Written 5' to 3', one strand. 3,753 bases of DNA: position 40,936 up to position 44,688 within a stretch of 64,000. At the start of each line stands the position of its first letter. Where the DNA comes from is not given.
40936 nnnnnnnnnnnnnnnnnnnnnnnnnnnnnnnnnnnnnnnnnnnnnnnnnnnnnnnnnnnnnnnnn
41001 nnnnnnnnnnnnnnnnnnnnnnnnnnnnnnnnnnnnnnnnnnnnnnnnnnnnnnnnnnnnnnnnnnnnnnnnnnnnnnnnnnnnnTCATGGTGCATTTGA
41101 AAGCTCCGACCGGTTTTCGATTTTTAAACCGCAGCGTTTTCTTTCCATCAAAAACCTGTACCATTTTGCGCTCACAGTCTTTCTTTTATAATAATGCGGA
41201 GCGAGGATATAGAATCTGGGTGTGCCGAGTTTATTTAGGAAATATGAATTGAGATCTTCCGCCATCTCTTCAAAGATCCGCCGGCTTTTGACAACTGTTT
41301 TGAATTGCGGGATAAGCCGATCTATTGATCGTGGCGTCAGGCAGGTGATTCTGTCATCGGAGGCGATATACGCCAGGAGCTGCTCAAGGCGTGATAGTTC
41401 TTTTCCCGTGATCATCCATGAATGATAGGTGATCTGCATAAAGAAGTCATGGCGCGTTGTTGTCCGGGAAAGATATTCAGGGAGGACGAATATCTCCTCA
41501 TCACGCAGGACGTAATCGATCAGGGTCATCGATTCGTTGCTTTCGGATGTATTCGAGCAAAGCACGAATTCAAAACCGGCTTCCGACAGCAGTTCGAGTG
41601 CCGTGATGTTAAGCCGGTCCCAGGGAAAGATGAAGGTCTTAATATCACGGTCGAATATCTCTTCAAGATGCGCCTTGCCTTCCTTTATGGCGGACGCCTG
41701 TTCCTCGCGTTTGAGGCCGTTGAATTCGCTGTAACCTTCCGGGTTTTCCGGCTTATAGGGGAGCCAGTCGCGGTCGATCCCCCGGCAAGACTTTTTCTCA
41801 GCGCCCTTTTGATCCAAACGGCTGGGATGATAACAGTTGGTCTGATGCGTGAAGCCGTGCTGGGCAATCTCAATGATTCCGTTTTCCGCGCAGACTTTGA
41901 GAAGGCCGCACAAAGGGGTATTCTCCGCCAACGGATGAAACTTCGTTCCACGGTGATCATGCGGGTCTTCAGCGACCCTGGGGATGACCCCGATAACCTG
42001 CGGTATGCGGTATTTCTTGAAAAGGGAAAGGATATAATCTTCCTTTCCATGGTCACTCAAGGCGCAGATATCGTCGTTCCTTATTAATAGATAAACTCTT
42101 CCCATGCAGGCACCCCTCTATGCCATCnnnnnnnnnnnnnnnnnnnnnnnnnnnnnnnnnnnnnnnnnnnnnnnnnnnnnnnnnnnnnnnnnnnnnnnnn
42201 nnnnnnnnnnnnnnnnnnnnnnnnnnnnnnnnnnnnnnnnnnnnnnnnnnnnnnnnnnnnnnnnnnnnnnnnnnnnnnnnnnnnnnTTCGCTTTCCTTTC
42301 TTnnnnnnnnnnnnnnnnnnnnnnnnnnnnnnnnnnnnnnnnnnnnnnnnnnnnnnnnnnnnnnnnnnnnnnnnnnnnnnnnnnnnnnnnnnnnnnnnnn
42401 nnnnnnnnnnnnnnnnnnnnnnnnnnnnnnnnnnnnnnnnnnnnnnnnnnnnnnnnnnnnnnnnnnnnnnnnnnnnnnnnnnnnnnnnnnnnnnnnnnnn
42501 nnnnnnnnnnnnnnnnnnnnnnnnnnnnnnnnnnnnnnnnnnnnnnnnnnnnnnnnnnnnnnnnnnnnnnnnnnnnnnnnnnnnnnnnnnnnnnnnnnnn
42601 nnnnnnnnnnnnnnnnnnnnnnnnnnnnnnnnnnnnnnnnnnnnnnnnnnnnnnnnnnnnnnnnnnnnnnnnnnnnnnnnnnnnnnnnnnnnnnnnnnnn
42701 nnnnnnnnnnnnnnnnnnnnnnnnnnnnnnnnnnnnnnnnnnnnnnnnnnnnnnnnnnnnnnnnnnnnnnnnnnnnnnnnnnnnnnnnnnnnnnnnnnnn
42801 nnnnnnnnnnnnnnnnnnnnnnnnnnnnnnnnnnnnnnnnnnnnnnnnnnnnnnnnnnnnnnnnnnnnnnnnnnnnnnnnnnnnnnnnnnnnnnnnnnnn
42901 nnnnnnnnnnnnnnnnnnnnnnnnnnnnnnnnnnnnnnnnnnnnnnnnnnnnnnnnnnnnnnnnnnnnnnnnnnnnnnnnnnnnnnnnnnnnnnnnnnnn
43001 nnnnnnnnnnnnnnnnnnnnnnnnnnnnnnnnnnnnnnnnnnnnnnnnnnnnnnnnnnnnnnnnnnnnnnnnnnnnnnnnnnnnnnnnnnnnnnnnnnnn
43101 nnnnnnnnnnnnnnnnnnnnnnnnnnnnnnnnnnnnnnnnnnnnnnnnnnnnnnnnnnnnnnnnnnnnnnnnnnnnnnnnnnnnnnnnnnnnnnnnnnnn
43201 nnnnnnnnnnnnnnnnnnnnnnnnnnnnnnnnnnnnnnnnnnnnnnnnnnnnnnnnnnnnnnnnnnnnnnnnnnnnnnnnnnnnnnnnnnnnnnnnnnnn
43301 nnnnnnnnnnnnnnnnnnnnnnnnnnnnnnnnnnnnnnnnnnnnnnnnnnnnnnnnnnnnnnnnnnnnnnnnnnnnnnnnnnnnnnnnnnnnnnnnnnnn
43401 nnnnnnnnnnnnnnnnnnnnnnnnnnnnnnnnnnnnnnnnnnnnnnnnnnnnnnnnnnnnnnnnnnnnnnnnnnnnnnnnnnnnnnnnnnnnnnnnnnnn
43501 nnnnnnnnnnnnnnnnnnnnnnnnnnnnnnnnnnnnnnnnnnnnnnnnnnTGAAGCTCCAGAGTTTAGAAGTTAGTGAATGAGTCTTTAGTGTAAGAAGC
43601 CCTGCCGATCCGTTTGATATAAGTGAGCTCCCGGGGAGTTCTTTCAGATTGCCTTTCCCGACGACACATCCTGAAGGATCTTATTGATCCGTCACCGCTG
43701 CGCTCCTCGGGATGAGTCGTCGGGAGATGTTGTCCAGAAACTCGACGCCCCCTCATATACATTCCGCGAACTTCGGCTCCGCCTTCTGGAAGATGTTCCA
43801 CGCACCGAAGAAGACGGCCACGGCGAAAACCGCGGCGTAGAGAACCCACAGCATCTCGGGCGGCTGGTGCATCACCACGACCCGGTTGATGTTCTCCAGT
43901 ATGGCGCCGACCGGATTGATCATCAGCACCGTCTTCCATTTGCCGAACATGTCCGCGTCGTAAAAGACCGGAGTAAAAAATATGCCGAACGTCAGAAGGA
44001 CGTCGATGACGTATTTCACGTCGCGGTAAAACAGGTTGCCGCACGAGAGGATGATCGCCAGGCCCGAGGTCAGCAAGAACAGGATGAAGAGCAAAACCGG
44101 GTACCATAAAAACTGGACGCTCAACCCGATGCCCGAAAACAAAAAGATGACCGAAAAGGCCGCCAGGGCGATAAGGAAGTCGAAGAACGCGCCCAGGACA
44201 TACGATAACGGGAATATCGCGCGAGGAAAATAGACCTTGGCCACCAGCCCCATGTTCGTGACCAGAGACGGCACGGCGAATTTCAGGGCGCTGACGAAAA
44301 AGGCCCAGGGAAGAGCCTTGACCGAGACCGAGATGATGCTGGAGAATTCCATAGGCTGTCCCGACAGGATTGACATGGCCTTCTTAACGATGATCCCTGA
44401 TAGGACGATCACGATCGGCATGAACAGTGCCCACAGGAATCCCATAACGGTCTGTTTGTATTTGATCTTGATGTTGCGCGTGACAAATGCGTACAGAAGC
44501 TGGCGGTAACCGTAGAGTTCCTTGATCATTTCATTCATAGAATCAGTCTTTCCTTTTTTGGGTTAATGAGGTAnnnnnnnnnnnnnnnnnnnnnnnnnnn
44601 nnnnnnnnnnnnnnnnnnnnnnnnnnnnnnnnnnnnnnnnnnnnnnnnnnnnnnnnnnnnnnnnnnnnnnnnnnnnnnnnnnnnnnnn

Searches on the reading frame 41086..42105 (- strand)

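Call 79: search_protein_families(library=pfam, proteins=[window:41086-42105:-], max_evalue=0.00001)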
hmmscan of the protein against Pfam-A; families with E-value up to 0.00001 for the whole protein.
window:41086-42105:- (339 aa): 2 families
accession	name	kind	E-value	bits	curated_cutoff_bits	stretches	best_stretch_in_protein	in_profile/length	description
PF10096.14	DUF2334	-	3.1e-16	60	26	1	6-240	2-200/203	Uncharacterized protein conserved in bacteria (DUF2334)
PF01522.26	Polysacc_deac_1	-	7.6e-06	26.3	23.1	0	23-181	22-124/124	Polysaccharide deacetylase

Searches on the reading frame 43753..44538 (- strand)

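Call 79: search_protein_families(library=pfam, proteins=[window:43753-44538:-], max_evalue=0.00001)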
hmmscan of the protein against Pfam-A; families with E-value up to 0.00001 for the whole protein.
window:43753-44538:- (261 aa): 1 family
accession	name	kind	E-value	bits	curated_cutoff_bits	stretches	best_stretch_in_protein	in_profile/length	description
PF01061.29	ABC2_membrane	-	1.4e-07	31.7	26.9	1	14-215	2-204/211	ABC-2 type transporter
